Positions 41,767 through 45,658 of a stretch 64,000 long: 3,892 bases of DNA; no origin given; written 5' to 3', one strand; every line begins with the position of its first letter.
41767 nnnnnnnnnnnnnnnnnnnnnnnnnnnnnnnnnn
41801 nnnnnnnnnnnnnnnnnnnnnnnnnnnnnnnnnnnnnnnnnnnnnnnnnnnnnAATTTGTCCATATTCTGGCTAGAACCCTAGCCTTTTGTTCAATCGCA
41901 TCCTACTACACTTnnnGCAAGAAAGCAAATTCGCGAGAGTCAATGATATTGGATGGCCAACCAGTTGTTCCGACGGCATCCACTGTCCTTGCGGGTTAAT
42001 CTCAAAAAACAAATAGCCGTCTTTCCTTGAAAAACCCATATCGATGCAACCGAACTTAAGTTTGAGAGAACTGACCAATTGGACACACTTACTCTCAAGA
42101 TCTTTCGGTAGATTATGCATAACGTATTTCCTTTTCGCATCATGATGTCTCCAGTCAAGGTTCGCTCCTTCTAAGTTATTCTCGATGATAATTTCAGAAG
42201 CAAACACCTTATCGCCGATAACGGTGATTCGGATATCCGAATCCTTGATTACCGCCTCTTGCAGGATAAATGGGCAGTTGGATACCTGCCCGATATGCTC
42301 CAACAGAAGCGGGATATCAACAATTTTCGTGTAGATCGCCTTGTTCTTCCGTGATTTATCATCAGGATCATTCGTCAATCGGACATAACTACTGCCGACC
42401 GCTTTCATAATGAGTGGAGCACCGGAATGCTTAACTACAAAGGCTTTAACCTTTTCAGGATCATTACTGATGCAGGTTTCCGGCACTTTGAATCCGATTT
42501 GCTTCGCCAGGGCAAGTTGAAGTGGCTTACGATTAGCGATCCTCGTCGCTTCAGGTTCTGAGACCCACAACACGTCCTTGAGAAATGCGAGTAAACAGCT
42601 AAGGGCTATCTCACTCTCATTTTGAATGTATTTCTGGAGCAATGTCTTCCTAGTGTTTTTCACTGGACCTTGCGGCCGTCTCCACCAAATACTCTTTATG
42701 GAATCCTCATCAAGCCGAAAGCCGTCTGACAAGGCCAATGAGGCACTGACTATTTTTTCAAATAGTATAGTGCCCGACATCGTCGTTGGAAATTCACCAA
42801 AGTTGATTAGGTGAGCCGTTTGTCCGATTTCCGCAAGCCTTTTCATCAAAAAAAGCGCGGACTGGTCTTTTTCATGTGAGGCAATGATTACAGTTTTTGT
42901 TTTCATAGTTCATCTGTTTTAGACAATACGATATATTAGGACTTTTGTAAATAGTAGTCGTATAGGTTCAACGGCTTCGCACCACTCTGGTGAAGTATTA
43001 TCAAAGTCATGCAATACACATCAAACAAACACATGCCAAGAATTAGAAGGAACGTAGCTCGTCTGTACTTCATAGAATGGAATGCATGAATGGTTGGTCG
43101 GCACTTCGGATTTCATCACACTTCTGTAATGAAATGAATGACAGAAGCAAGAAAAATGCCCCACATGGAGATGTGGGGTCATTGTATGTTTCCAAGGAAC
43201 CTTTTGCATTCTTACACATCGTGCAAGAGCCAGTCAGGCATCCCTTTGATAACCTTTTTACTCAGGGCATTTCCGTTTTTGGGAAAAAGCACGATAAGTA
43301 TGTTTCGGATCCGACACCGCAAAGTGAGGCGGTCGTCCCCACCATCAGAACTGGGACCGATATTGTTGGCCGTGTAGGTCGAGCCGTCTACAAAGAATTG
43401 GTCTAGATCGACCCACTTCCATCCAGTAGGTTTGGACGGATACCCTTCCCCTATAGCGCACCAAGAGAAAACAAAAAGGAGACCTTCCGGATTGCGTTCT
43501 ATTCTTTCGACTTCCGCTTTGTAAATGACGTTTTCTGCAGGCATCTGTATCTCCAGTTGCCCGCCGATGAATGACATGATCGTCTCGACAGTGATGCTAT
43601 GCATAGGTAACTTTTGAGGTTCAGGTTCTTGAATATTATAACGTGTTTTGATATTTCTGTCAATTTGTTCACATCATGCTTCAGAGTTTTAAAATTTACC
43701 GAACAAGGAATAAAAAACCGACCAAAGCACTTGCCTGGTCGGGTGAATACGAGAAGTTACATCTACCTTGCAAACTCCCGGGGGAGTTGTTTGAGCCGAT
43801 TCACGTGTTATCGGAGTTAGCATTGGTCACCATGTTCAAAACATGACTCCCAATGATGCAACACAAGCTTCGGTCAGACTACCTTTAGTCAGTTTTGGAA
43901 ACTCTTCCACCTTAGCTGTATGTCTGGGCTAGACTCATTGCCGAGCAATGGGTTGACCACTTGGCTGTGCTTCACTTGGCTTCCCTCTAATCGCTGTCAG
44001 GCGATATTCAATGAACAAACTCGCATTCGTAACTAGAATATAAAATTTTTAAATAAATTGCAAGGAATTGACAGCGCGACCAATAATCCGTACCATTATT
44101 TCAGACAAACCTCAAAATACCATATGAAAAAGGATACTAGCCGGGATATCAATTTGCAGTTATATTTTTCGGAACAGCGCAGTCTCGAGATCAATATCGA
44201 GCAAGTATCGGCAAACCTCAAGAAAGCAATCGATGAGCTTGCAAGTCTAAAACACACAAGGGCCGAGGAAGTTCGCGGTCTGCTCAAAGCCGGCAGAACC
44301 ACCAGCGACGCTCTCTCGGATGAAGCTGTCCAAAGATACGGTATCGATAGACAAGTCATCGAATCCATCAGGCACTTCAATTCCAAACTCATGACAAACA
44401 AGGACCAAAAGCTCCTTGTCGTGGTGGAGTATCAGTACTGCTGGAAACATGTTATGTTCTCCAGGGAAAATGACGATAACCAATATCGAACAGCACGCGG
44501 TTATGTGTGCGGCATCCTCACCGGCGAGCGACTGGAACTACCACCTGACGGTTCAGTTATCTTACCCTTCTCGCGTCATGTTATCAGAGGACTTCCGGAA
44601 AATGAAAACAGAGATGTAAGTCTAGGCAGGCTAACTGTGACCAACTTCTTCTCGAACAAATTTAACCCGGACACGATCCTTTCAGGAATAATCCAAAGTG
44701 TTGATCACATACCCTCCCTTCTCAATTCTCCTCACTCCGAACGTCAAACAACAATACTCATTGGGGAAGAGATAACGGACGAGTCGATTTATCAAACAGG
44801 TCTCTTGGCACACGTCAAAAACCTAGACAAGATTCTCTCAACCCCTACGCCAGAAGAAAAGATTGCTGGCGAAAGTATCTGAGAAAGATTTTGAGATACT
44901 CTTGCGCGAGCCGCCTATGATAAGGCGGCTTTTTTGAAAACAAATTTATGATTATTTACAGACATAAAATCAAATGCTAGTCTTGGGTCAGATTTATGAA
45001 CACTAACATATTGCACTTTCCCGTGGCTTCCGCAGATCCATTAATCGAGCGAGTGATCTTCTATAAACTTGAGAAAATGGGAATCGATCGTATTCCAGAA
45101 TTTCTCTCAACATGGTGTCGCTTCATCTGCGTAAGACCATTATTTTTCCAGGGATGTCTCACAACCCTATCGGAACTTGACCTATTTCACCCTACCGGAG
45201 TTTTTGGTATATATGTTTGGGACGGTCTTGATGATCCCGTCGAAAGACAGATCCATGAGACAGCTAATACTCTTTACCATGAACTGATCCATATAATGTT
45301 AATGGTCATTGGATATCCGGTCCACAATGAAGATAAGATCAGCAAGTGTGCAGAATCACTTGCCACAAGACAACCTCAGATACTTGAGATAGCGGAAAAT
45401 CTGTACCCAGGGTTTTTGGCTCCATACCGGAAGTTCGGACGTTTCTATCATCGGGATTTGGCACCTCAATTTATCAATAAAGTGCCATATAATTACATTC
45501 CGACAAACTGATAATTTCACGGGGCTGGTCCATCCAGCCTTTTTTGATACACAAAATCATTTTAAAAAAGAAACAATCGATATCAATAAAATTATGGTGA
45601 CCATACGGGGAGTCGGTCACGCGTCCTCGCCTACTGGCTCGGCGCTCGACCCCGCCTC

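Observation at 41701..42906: Graspetide-type RiPP locus: MvdD/MdnC-like ATP-grasp maturase with an unannotated 50-aa precursor gene 60 nt downstream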

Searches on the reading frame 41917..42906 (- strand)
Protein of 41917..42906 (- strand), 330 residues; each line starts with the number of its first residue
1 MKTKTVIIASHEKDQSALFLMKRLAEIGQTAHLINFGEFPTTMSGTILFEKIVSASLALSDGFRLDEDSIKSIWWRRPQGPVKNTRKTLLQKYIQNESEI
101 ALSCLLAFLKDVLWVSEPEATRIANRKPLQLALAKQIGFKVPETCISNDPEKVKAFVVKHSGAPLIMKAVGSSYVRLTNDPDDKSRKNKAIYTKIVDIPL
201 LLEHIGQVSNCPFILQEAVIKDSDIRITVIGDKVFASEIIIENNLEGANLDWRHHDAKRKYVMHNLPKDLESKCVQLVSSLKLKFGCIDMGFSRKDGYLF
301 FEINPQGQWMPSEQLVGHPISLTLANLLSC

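Call 3: search_protein_families(library=ncbifam, proteins=[window:41917-42906:-], max_evalue=1)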
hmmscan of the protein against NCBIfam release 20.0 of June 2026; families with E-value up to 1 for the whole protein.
window:41917-42906:- (330 aa): 10 families
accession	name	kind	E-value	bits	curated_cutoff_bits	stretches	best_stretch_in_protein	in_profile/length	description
TIGR04187.1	GRASP_SAV_5884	subfamily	1.7e-58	198.2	350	1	5-328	1-311/312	ATP-grasp ribosomal peptide maturase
TIGR04184.1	ATPgraspMvdD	equivalog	1.8e-46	158.8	475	1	6-328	1-319/321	MvdD family ATP-grasp ribosomal peptide maturase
TIGR04185.1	ATPgraspMvdC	equivalog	7.5e-44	150.1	425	1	9-328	4-316/318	MvdC family ATP-grasp ribosomal peptide maturase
TIGR04192.1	GRASP_w_spasm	equivalog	1.6e-22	80.3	230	1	6-310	1-300/318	grasp-with-spasm system ATP-grasp peptide maturase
TIGR00768.1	rimK_fam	subfamily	5.2e-12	45.7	143.4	1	87-320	49-268/276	RimK family alpha-L-glutamate ligase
TIGR02144.1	LysX_arch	equivalog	3e-10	39.7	275.6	1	132-318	93-265/281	lysine biosynthesis protein LysX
NF005315.0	PRK06849.1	equivalog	0.00035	19.7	406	1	115-178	105-168/389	hypothetical protein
NF009110.0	PRK12458.1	subfamily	0.0093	15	408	1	106-170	115-176/349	glutathione synthetase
NF007764.0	PRK10446.1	equivalog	0.023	14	331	1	129-237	104-200/300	30S ribosomal protein S6--L-glutamate ligase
NF003573.0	PRK05246.1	equivalog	0.14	10.9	272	1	111-175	109-171/316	glutathione synthase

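Call 4: search_protein_families(library=pfam, proteins=[window:41917-42906:-], max_evalue=1)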
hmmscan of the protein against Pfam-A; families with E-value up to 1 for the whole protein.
window:41917-42906:- (330 aa): 2 families
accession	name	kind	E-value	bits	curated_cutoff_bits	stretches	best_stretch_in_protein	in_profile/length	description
PF08443.16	RimK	-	3.5e-08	33.7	21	1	130-323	7-183/188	RimK-like ATP-grasp domain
PF21068.3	ATPgraspMvdD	-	7.2e-08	33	27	1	5-120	1-119/121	MvdD pre-ATP grasp domain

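Call 5: find_homologous_proteins(query=window:41917-42906:-, max_evalue=0.00001)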
Query window:41917-42906:- (330 aa): 69 proteins with E <= 0.00001 among 1692 candidates.
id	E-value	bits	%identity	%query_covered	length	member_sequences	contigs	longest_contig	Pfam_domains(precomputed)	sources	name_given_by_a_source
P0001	9.9e-218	739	100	100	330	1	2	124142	PF08443.17,PF21068.4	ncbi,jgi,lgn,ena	ncbi:MAG: hypothetical protein WCV79_01335 [Candidatus Paceibacterota bacterium]|jgi:glutathione syn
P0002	4.1e-192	655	87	100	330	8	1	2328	PF08443.17,PF21068.4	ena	-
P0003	4.1e-191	652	87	100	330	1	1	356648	PF08443.17,PF21068.4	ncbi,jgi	ncbi:MAG: hypothetical protein WC648_00045 [Candidatus Paceibacterota bacterium]|jgi:glutathione syn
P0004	8.6e-191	651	86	100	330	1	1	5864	PF08443.17,PF21068.4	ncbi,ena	ncbi:MAG: hypothetical protein WCG07_02575 [Candidatus Taylorbacteria bacterium]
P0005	5.8e-188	642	85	100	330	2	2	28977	PF08443.17,PF21068.4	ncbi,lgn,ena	-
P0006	1.3e-187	640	86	100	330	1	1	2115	PF08443.17,PF21068.4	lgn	-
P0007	4.5e-187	639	85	100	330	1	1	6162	PF08443.17,PF21068.4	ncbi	-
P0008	7.5e-185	631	84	100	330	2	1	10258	PF08443.17,PF21068.4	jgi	-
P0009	9.7e-185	631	84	100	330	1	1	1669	PF08443.17,PF21068.4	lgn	-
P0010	8.4e-179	611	81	100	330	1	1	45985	PF21068.4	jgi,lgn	-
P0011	1.6e-174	597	79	100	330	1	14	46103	PF08443.17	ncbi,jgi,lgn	jgi:glutathione synthase/RimK-type ligase-like ATP-grasp enzyme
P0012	1.9e-174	597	79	100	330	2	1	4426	PF08443.17,PF21068.4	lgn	-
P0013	3.3e-172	590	78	100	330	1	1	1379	PF08443.17,PF21068.4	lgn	-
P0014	3.8e-164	563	75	100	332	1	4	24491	PF08443.17,PF21068.4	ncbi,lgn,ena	-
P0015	7.3e-153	526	70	100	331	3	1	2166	PF08443.17,PF21068.4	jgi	jgi:glutathione synthase/RimK-type ligase-like ATP-grasp enzyme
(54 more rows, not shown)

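Call 6: search_solved_structures(query=window:41917-42906:-, max_evalue=0.001, show_alignments=2)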
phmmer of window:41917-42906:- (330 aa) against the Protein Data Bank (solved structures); distinct sequences matched with E-value up to 0.001: 6.
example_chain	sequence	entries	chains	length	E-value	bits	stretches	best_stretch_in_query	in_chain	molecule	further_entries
7mgv_A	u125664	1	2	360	1.6e-29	106.2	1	66-328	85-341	CdnC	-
5ig9_A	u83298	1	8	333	4.5e-29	104.7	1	5-328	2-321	ATP grasp ligase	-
5ig8_A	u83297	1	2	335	4.5e-22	81.7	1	4-328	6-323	ATP grasp ligase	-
7m4s_A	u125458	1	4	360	6.4e-20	74.6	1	32-327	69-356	AMdnB protein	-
9bou_A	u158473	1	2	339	1.5e-16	63.6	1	58-328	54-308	MvdD-like pre-ATP grasp domain-containing protein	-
7drm_A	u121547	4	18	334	1.8e-06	30.5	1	98-308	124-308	ATP-grasp domain-containing protein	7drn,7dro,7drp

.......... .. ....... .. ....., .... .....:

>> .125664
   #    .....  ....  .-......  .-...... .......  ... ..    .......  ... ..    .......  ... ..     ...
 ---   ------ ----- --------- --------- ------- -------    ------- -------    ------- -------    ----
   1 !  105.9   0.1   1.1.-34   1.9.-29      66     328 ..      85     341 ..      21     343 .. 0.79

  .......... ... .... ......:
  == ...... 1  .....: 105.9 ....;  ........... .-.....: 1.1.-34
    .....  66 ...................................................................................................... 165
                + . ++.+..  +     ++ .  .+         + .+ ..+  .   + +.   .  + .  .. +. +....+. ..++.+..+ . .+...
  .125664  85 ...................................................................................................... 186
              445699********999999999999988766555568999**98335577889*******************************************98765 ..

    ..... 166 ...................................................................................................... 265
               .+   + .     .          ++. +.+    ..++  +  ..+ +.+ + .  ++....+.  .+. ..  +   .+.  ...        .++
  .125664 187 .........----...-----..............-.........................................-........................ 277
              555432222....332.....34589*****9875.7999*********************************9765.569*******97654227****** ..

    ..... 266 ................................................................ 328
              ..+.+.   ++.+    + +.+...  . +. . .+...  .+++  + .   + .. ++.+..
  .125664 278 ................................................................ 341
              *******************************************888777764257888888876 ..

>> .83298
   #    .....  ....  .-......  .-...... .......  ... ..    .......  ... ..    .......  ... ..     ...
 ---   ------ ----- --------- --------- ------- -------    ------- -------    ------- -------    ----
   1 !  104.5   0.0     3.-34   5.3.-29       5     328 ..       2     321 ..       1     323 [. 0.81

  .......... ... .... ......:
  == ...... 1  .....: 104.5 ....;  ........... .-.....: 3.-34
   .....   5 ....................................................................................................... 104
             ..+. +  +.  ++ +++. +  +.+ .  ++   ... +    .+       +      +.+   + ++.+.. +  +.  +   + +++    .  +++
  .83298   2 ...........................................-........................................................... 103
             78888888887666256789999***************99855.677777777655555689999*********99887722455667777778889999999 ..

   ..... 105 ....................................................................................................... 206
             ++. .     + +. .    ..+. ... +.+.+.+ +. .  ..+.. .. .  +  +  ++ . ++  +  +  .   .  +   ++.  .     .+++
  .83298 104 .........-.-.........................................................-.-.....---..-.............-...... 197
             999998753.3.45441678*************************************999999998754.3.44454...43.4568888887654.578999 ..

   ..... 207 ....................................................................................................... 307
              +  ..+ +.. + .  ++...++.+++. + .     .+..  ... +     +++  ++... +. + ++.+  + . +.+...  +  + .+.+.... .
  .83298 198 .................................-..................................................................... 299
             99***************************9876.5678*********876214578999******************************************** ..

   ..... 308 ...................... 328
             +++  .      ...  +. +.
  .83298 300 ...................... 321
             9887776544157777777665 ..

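Call 8: find_related_loci(query=A1, collection=genome_contigs, flank=4000)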
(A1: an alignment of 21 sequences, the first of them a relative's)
Query A1 (330 aa) in genome_contigs; peptide patterns used: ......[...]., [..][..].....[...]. (x = any residue, [..] = any of these).
161 stretches matched a pattern; 26 encode a relative of the query (tblastn E <= 1e-3); 24 distinct loci.
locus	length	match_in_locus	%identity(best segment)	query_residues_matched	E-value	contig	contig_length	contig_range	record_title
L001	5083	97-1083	85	1-329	0e+0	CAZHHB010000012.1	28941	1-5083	MAG TPA_asm: uncultured Candidatus Saccharibacteria bacterium isolate ERP113451_co1_453 genome assembly, contig: NODE_18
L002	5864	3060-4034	86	6-330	0e+0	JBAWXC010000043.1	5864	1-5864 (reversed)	MAG: Candidatus Taylorbacteria bacterium isolate ELA053 MAG053_43, whole genome shotgun sequence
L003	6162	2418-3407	85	1-330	0e+0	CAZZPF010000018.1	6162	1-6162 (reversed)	MAG TPA_asm: uncultured Candidatus Saccharibacteria bacterium isolate binchicken_co203_538 genome assembly, contig: k141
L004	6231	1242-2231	84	1-330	0e+0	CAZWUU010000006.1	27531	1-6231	MAG TPA_asm: uncultured Candidatus Saccharibacteria bacterium isolate SRP300315_co1_24 genome assembly, contig: NODE_894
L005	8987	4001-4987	79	1-329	0e+0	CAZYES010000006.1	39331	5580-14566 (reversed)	MAG TPA_asm: uncultured Candidatus Saccharibacteria bacterium isolate binchicken_co153_50 genome assembly, contig: NODE_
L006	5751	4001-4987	75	1-330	5e-174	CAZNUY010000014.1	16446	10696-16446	MAG TPA_asm: uncultured Candidatus Saccharibacteria bacterium isolate SRP133034_co1_83 genome assembly, contig: NODE_328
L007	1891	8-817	89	61-330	0e+0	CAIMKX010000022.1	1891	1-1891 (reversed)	uncultured bacterium isolate AM-2014-D8_bin-0381 genome assembly, contig: bin-0381:22/56, whole genome shotgun sequence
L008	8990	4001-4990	87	1-330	0e+0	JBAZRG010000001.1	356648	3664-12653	MAG: Candidatus Paceibacterota bacterium isolate SO_2017_GW1_142 NODE_213_length_356648_cov_3.206437_OW334_2017, whole g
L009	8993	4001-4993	52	1-329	3e-111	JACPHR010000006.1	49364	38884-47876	MAG: Candidatus Taylorbacteria bacterium isolate NC_groundwater_419_Ag_B-0.1um_49_17 GD18-4_B1_scaffold_247189, whole ge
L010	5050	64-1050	49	1-329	2e-104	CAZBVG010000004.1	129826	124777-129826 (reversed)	MAG TPA_asm: uncultured Candidatus Saccharibacteria bacterium isolate SRP133034_co1_261 genome assembly, contig: NODE_41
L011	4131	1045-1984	86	1-329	5e-157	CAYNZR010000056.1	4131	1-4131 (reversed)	MAG TPA_asm: uncultured Candidatus Saccharibacteria bacterium isolate SRP278252_co1_103 genome assembly, contig: NODE_44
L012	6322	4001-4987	42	2-329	1e-86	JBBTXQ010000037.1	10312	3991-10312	MAG: Patescibacteria group bacterium isolate H51-bin105_1 H51_bin105_1_000000000037, whole genome shotgun sequence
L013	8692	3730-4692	40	4-329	2e-79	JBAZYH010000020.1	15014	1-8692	MAG: Candidatus Paceibacterota bacterium isolate SO_2017_GW1_76 NODE_14818_length_15014_cov_1.820850_OW334_2017, whole g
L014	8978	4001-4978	41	4-330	3e-80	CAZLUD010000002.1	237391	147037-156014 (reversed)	MAG TPA_asm: uncultured Candidatus Saccharibacteria bacterium isolate SRP286056_co2_71 genome assembly, contig: NODE_32_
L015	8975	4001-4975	41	4-329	2e-87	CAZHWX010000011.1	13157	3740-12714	MAG TPA_asm: uncultured Candidatus Saccharibacteria bacterium isolate SRP286056_co2_565 genome assembly, contig: NODE_77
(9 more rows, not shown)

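Call 44: predict_structure(alignment_id=A1)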
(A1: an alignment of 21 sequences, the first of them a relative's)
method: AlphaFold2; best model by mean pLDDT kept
length: 330 residues; sequences in the alignment: 21
mean_pLDDT: 83.9   pTM: 0.83
mean pLDDT of the five models: 83.9, 82.2, 82.0, 81.7, 78.7
residues with pLDDT >= 90: 151; 70-90: 131; 50-70: 27; < 50: 21
segments of 3 or more residues with pLDDT < 50: 80-85, 172-180, 187-191
pLDDT, mean of each block of 10 residues (from residue 1): 82 87 95 83 87 82 80 77 57 79 84 87 85 96 95 96 85 44 50 76 92 87 93 95 68 74 96 97 93 93 83 92 95
secondary structure, 60 per line:
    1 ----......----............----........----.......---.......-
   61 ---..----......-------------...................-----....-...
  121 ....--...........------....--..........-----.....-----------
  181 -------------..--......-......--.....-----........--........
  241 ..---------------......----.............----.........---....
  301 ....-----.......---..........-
elements in order: E5-10 H15-26 E31-35 E43-49 E53-59 E70-75 H89-107 E113-116 H118-124 H127-137 E144-147 H150-159 E165-169 H198-203 H205-210 E213-217 E223-230 E233-242 E258-263 H268-280 E285-293 E297-304 H310-316 H320-329

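Call 49: fold_search(model_id=the predicted structure, library=pdb)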
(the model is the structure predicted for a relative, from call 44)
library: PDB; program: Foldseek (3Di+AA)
matches with E <= 10: 1444; with E <= 0.001: 652
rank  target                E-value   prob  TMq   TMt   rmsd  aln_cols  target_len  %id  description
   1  5ig9_G                6.4e-29  1.00  0.80  0.84   4.6       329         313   26  Crystal structure of macrocyclase MdnC bound with precursor peptide MdnA from Microcystis aeruginosa MRC (released 2016-09-21)
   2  5ig9_E                1.4e-28  1.00  0.79  0.83   4.8       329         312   25  Crystal structure of macrocyclase MdnC bound with precursor peptide MdnA from Microcystis aeruginosa MRC (released 2016-09-21)
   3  5ig9_A                4.1e-28  1.00  0.80  0.83   4.9       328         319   25  Crystal structure of macrocyclase MdnC bound with precursor peptide MdnA from Microcystis aeruginosa MRC (released 2016-09-21)
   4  5ig9_C                4.6e-28  1.00  0.80  0.84   4.2       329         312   25  Crystal structure of macrocyclase MdnC bound with precursor peptide MdnA from Microcystis aeruginosa MRC (released 2016-09-21)
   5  5ig9_H                2.2e-27  1.00  0.81  0.86   3.2       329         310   23  Crystal structure of macrocyclase MdnC bound with precursor peptide MdnA from Microcystis aeruginosa MRC (released 2016-09-21)
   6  5ig9_D                2.5e-27  1.00  0.81  0.86   2.9       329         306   23  Crystal structure of macrocyclase MdnC bound with precursor peptide MdnA from Microcystis aeruginosa MRC (released 2016-09-21)
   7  7m4s_A                8.4e-27  1.00  0.81  0.86   3.2       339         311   19  Crystal structure of macrocyclase AMdnB from Anabaena sp. PCC 7120 (released 2021-11-03)
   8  5ig9_B                8.4e-27  1.00  0.80  0.86   3.1       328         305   23  Crystal structure of macrocyclase MdnC bound with precursor peptide MdnA from Microcystis aeruginosa MRC (released 2016-09-21)
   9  5ig9_F                1.6e-26  1.00  0.79  0.85   3.3       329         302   23  Crystal structure of macrocyclase MdnC bound with precursor peptide MdnA from Microcystis aeruginosa MRC (released 2016-09-21)
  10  7mgv_A                4.0e-26  1.00  0.79  0.78   5.1       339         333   26  Chryseobacterium gregarium RiPP-associated ATP-grasp ligase in complex with ADP, and a leader and core peptide (released 2021-06-23)
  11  7m4s_B                4.1e-25  1.00  0.77  0.81   4.6       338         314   20  Crystal structure of macrocyclase AMdnB from Anabaena sp. PCC 7120 (released 2021-11-03)
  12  9bou_A                4.2e-24  1.00  0.74  0.83   4.6       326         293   22  Crystal structure of ATP-grasp ligase PruB from Streptomyces coelicolor A3(2) (released 2024-12-18)
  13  7m4s_C                1.9e-23  1.00  0.73  0.81   5.2       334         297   19  Crystal structure of macrocyclase AMdnB from Anabaena sp. PCC 7120 (released 2021-11-03)
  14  7m4s_D                2.3e-23  1.00  0.73  0.81   4.2       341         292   18  Crystal structure of macrocyclase AMdnB from Anabaena sp. PCC 7120 (released 2021-11-03)
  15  5ig8_A                2.5e-22  1.00  0.72  0.77   5.2       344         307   20  Crystal structure of macrocyclase MdnB from Microcystis aeruginosa MRC (released 2016-09-21)
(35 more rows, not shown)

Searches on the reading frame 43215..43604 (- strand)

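Call 3: search_protein_families(library=ncbifam, proteins=[window:43215-43604:-], max_evalue=1)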
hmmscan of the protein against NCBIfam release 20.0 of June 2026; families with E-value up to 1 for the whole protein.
window:43215-43604:- (130 aa): 1 family
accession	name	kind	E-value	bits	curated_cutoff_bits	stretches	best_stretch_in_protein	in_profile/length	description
NF010728.0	PRK14128.1-3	equivalog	0.072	13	196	1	88-129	14-55/127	anti-adapter protein IraD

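Call 4: search_protein_families(library=pfam, proteins=[window:43215-43604:-], max_evalue=1)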
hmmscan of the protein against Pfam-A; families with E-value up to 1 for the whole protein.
window:43215-43604:- (130 aa): 0 families

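Call 63: search_protein_families(library=pfam, proteins=[window:43215-43604:-], max_evalue=0.1)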
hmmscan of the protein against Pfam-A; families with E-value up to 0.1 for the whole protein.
window:43215-43604:- (130 aa): 0 families

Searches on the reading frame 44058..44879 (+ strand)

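Call 63: search_protein_families(library=pfam, proteins=[window:44058-44879:+], max_evalue=0.1)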
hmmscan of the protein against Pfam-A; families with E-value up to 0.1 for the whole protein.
window:44058-44879:+ (274 aa): 1 family
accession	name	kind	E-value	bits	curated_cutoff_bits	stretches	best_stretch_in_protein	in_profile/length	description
PF11944.13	DUF3461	-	0.09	13.4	27.4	0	17-109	15-109/125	Protein of unknown function (DUF3461)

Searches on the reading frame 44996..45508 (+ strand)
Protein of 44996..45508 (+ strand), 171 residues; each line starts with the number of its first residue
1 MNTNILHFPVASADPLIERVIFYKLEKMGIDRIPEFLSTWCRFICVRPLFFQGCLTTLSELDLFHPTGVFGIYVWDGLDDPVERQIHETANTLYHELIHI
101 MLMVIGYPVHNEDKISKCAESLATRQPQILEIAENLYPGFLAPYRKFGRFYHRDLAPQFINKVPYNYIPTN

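Call 63: search_protein_families(library=pfam, proteins=[window:44996-45508:+], max_evalue=0.1)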
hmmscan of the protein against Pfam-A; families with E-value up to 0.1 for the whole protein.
window:44996-45508:+ (171 aa): 1 family
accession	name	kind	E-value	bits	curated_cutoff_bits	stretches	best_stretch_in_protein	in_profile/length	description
PF10263.15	SprT-like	-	0.018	15.3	25.6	1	83-107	55-79/108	SprT-like family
